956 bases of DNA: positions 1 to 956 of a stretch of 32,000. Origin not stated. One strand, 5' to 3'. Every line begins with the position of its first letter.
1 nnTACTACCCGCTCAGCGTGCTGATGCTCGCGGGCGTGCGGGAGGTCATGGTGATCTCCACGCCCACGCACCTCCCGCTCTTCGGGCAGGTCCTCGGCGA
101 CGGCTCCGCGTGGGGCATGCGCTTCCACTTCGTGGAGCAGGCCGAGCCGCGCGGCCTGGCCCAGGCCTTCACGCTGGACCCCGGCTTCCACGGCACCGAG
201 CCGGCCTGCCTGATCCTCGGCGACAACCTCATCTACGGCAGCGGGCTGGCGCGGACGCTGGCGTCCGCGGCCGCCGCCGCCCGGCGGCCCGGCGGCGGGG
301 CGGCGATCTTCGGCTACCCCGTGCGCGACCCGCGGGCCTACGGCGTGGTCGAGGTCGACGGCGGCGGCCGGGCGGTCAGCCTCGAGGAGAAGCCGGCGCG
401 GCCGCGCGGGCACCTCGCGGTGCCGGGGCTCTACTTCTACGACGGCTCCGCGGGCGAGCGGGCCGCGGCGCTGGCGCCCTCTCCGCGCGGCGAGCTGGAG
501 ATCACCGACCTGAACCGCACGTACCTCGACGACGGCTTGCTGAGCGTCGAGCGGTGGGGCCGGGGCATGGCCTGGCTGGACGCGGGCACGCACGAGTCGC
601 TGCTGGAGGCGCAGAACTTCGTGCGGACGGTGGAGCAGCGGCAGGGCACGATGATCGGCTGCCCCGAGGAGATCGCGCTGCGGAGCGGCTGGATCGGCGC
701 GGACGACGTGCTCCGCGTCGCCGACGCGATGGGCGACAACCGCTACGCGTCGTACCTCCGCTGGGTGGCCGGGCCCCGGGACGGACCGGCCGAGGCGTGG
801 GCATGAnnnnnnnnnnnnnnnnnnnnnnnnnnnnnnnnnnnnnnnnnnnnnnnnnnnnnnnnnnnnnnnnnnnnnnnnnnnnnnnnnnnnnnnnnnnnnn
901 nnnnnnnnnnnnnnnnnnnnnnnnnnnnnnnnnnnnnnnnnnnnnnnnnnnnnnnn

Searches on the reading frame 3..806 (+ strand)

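Call 38: search_protein_families(library=pfam, proteins=[window:3-806:+], max_evalue=0.001)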
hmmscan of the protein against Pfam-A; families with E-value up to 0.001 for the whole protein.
window:3-806:+ (267 aa): 1 family
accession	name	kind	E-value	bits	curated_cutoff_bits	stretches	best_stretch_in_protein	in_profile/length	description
PF00483.29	NTP_transferase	-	5.6e-44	151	21.2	1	1-208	35-243/245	Nucleotidyl transferase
